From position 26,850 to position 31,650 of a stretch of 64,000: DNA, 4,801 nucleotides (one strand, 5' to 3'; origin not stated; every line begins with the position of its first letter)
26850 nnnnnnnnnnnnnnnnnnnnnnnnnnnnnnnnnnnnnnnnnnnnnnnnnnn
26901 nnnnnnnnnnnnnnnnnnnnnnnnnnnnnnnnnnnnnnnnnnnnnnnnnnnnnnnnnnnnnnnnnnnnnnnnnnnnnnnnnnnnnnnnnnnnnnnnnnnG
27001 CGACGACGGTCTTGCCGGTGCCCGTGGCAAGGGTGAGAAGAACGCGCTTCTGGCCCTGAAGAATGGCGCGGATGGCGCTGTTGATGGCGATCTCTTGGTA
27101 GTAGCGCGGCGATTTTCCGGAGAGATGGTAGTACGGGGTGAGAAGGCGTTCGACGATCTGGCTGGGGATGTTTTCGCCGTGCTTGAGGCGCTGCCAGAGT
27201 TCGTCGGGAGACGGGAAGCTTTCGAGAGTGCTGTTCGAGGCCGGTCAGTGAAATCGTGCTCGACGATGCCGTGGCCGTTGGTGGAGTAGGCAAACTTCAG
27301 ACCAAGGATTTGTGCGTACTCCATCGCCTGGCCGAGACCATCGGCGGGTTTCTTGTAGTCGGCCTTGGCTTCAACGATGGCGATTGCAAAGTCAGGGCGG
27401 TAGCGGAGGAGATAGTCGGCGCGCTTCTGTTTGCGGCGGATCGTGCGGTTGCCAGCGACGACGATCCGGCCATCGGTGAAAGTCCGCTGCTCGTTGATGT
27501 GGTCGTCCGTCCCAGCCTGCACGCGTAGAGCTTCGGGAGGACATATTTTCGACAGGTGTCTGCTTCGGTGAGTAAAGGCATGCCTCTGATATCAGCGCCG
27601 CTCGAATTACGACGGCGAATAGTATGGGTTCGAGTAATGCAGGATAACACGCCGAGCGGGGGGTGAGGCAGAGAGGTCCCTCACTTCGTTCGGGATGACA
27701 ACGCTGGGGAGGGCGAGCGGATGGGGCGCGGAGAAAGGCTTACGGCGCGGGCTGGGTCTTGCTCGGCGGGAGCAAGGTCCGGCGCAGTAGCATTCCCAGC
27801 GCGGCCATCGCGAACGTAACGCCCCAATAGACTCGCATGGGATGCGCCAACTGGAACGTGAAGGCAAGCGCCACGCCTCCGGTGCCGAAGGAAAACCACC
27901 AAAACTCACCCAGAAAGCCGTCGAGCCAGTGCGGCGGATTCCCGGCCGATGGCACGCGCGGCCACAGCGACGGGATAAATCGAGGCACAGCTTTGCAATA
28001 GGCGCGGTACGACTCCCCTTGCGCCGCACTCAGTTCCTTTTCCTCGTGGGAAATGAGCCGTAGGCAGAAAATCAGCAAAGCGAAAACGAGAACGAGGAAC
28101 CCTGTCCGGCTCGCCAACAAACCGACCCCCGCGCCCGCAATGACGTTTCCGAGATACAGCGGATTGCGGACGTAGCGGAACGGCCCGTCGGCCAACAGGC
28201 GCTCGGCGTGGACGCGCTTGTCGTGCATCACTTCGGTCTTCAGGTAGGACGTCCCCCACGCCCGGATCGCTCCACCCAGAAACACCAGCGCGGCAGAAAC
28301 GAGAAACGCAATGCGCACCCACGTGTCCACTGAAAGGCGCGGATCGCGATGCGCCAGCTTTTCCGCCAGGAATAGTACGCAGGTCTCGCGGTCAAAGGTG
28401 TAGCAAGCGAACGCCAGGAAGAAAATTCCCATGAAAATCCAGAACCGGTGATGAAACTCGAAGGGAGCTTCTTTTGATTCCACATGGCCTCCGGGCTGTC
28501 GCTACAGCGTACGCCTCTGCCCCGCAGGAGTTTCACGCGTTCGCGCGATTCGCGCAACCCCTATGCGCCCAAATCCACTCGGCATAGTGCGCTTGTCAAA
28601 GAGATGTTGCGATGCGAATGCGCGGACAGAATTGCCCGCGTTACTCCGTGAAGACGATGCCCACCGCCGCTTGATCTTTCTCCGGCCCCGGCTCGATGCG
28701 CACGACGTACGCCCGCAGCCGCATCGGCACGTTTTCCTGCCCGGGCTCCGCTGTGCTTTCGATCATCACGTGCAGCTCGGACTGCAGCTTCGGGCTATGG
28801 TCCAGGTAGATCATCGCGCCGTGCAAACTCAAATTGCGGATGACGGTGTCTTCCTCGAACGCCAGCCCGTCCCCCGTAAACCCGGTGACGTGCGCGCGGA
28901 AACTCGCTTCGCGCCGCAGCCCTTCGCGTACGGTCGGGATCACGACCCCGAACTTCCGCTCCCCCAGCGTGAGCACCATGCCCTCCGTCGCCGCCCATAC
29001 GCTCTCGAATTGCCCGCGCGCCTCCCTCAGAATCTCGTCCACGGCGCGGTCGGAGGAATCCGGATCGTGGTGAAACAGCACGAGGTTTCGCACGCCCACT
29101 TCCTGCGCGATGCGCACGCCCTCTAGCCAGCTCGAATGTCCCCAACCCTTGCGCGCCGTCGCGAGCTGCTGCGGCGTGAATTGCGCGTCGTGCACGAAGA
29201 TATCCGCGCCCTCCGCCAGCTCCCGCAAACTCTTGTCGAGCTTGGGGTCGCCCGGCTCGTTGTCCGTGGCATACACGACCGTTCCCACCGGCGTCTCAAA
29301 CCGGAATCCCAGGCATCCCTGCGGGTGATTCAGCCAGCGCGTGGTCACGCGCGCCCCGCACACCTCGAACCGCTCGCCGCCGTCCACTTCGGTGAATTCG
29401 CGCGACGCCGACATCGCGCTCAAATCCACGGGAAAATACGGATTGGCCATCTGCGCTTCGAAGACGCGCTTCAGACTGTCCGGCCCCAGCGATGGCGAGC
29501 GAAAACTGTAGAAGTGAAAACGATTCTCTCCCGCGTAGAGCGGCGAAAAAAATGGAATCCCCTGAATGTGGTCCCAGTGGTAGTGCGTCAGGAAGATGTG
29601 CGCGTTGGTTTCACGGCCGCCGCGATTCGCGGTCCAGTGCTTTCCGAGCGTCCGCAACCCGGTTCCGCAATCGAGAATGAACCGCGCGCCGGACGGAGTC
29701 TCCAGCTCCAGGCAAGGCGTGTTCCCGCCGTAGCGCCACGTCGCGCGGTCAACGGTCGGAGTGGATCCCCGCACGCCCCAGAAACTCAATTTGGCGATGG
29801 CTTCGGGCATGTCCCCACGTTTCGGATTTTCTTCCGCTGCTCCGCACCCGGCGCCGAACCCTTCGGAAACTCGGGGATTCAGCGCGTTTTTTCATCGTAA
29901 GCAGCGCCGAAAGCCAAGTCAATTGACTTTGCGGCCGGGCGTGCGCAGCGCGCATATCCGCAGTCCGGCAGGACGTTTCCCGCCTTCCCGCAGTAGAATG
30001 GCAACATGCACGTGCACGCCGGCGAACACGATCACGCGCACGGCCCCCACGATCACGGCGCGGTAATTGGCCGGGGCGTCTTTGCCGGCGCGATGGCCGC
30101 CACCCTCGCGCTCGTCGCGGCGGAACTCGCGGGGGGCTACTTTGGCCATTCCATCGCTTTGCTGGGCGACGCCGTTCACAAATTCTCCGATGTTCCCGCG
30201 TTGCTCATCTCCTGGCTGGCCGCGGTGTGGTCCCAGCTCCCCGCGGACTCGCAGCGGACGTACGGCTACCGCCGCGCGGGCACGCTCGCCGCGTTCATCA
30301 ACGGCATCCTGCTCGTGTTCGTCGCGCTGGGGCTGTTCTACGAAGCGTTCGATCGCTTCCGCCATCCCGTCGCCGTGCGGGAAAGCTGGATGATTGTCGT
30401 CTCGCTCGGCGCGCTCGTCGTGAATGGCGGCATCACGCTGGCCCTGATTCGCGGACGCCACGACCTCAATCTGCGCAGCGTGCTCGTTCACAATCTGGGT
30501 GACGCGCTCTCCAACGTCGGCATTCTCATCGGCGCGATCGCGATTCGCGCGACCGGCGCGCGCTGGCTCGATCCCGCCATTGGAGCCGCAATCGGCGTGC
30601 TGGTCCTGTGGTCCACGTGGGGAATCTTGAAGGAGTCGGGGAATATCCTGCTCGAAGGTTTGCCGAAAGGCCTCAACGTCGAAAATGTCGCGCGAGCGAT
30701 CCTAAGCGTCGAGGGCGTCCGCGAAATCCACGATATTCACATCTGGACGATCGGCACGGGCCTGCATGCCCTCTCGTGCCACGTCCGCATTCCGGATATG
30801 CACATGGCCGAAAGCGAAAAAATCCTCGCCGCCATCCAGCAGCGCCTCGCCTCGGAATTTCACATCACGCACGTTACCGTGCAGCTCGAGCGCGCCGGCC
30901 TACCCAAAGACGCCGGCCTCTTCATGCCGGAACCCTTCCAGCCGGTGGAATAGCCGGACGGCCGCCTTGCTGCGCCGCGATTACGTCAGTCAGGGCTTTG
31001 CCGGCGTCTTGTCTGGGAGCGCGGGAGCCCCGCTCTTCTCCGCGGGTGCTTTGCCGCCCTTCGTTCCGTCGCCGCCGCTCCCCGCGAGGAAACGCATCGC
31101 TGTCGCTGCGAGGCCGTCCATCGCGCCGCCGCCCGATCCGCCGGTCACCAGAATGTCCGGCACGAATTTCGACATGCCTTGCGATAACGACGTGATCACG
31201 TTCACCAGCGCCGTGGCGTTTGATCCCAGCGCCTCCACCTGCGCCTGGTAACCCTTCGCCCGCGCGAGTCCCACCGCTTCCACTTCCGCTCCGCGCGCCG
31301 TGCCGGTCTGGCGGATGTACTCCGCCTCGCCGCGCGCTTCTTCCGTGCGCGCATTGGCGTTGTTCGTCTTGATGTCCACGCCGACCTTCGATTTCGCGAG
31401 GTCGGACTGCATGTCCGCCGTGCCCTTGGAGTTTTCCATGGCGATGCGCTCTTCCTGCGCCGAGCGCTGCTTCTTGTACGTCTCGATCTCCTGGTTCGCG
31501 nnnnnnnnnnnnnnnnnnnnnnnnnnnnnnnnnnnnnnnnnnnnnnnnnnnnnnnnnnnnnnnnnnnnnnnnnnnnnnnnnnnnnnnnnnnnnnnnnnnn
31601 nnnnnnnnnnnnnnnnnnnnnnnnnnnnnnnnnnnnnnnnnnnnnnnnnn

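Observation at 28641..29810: MBL-fold metallohydrolase with a C-terminal PilZ domain: candidate c-di-GMP-gated hydrolase or phosphodiesterase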

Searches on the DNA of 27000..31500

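Call 58: search_rna_families(source=window, start=27000, end=31500, threshold=evalue, max_evalue=1)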
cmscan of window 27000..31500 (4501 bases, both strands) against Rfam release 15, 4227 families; matches with E-value up to 1: 0.
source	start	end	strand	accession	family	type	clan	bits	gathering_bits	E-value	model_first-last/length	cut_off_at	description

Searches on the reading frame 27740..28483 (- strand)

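Call 41: search_protein_families(library=pfam, proteins=[window:27740-28483:-], max_evalue=0.01)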
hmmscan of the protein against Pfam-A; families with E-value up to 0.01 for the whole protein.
window:27740-28483:- (247 aa): 2 families
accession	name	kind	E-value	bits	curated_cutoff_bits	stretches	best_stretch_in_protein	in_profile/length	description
PF04191.18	PEMT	-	1.2e-08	35.8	25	1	60-151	3-98/105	Phospholipid methyltransferase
PF04140.19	ICMT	-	8.2e-07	29.8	24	1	70-152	8-94/95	Isoprenylcysteine carboxyl methyltransferase (ICMT) family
